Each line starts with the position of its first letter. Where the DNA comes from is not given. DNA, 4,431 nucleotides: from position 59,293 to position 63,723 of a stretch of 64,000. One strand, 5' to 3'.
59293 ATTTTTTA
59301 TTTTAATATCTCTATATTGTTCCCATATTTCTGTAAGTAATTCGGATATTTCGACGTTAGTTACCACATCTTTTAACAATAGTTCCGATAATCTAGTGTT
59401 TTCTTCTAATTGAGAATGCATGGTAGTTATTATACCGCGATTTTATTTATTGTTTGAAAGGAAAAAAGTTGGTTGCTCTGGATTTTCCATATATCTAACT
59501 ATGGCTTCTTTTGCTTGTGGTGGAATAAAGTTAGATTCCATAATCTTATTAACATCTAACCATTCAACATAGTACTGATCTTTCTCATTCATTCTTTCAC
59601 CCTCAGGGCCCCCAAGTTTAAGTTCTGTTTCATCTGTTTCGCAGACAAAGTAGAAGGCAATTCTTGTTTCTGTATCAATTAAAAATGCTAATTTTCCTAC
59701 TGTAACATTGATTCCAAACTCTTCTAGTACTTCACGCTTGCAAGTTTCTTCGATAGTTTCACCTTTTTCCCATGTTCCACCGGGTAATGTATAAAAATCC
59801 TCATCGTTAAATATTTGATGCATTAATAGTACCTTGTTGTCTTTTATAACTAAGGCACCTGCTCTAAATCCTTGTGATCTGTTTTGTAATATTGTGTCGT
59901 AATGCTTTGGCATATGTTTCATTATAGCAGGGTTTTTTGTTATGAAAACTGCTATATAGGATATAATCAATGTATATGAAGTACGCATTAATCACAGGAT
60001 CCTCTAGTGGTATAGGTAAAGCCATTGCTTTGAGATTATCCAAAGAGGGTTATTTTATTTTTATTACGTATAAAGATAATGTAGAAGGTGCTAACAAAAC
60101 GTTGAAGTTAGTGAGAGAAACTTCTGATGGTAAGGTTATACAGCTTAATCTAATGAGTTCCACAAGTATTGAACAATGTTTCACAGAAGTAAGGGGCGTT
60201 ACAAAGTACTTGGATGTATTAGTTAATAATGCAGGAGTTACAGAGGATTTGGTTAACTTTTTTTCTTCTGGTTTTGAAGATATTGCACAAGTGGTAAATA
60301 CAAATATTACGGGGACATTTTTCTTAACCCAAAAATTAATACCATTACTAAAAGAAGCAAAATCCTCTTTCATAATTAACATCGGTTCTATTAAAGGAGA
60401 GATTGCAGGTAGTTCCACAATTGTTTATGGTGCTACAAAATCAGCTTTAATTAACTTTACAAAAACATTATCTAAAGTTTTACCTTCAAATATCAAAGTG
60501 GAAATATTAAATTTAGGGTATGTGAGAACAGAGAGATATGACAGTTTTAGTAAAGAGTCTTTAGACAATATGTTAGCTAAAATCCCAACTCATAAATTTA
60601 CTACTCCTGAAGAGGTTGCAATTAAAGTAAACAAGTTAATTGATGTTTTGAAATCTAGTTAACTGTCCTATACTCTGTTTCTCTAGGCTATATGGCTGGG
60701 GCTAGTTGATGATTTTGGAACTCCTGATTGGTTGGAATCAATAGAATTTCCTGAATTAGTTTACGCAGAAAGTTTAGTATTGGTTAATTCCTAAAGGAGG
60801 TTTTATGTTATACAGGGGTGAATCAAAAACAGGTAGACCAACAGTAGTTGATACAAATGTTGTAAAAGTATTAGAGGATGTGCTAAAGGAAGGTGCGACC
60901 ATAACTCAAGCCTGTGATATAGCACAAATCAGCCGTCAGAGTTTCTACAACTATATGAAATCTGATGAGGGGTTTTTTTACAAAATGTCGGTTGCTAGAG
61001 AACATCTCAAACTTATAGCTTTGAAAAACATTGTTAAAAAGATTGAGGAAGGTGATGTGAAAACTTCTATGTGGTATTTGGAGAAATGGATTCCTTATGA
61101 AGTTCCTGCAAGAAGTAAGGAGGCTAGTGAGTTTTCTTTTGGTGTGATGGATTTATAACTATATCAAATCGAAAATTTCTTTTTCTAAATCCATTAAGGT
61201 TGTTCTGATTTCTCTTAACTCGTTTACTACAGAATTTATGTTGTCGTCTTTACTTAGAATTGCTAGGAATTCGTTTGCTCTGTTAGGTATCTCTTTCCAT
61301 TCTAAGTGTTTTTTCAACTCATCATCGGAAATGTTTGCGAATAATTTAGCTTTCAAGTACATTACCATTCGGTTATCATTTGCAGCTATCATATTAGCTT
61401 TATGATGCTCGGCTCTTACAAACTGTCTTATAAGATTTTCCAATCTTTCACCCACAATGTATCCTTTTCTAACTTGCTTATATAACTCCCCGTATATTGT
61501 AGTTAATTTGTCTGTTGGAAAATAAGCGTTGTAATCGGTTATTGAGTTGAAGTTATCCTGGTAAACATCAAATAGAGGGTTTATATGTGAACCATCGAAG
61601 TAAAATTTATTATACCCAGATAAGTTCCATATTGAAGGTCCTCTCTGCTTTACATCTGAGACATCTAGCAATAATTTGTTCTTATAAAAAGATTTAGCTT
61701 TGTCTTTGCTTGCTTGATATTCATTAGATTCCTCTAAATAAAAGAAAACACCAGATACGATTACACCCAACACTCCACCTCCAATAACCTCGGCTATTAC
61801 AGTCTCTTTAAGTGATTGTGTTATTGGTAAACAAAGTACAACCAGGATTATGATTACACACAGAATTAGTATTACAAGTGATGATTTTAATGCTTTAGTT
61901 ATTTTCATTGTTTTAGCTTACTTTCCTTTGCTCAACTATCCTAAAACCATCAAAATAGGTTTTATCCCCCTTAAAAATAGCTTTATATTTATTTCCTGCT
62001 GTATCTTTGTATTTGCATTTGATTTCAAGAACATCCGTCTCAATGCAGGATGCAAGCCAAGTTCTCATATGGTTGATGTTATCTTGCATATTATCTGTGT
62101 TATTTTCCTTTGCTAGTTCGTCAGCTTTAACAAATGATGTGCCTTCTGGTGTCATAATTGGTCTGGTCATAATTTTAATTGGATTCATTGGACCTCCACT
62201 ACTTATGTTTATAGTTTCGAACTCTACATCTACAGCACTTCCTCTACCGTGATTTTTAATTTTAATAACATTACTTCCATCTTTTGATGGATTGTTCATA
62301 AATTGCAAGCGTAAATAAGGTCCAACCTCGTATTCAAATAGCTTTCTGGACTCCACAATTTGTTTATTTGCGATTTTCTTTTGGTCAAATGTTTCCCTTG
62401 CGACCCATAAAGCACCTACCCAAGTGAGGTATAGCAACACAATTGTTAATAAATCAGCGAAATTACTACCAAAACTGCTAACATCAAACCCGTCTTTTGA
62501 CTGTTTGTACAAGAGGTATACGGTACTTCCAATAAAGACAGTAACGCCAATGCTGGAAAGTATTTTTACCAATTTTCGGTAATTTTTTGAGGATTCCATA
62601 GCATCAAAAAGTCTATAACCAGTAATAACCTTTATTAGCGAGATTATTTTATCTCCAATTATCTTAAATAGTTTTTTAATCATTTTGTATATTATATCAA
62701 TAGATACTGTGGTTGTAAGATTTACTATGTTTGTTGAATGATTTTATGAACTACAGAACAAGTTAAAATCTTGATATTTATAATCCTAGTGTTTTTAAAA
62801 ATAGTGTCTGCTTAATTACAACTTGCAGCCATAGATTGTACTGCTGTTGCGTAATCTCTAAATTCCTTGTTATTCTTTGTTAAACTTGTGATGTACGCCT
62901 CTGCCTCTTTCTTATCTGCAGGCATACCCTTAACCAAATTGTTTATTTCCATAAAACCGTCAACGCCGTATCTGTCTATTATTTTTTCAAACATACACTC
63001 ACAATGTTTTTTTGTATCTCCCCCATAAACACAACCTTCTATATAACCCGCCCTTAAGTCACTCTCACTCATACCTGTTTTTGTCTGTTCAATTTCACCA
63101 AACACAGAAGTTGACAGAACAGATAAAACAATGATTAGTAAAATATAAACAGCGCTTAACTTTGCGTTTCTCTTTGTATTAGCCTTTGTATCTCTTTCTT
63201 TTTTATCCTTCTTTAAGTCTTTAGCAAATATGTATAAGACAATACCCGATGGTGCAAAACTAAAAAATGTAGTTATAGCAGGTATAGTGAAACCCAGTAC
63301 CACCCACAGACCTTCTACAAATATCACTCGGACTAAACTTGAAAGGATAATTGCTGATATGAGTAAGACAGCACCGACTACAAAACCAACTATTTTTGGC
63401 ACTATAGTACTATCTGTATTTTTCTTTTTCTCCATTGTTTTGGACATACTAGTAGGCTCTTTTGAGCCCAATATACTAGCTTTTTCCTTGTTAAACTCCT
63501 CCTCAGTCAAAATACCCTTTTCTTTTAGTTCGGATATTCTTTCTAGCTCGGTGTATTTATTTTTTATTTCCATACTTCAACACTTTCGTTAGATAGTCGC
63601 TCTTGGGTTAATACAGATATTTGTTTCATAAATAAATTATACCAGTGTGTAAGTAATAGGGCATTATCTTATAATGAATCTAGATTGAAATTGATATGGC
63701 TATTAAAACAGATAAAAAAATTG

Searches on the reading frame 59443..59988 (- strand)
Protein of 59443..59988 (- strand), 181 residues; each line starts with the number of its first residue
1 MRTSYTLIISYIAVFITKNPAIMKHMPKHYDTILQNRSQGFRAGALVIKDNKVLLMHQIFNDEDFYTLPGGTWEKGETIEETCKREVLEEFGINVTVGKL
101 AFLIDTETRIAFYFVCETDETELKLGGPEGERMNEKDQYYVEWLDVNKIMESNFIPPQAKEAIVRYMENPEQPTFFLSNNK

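Call 88: search_protein_families(library=pfam, proteins=[window:59443-59988:-], max_evalue=0.001)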
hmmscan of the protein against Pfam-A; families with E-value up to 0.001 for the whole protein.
window:59443-59988:- (181 aa): 1 family
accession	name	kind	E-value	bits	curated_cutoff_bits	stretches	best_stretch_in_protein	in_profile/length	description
PF00293.34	NUDIX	-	8.4e-14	52.2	21.1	1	43-154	6-123/134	NUDIX domain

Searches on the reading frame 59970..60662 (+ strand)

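Call 88: search_protein_families(library=pfam, proteins=[window:59970-60662:+], max_evalue=0.001)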
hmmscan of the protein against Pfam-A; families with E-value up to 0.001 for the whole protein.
window:59970-60662:+ (230 aa): 4 families
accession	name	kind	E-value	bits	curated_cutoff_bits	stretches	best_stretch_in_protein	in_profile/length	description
PF00106.31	adh_short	-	1.9e-41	142.2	26.6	1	4-192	1-189/195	short chain dehydrogenase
PF13561.12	adh_short_C2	-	3.3e-35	122.2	27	1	12-217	5-210/236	Enoyl-(Acyl carrier protein) reductase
PF08643.16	DUF1776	-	3.7e-06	27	25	1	103-188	114-202/294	Fungal family of unknown function (DUF1776)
PF08659.16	KR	-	5.2e-06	26.9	22.6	1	7-164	4-160/180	KR domain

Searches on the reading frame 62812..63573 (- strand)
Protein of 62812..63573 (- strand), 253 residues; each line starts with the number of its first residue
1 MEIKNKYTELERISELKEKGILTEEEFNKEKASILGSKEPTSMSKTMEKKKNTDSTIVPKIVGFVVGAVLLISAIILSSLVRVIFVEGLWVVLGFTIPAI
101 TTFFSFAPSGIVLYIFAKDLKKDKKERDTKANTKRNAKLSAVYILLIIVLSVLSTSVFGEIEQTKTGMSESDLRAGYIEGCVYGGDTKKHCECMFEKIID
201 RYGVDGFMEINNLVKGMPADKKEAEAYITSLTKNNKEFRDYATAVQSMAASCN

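Call 88: search_protein_families(library=pfam, proteins=[window:62812-63573:-], max_evalue=0.001)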
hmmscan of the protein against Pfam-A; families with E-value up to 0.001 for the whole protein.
window:62812-63573:- (253 aa): 1 family
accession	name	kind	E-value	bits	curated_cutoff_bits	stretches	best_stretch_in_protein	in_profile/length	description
PF09851.14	SHOCT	-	1.1e-05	25.4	27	1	9-35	2-28/28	Short C-terminal domain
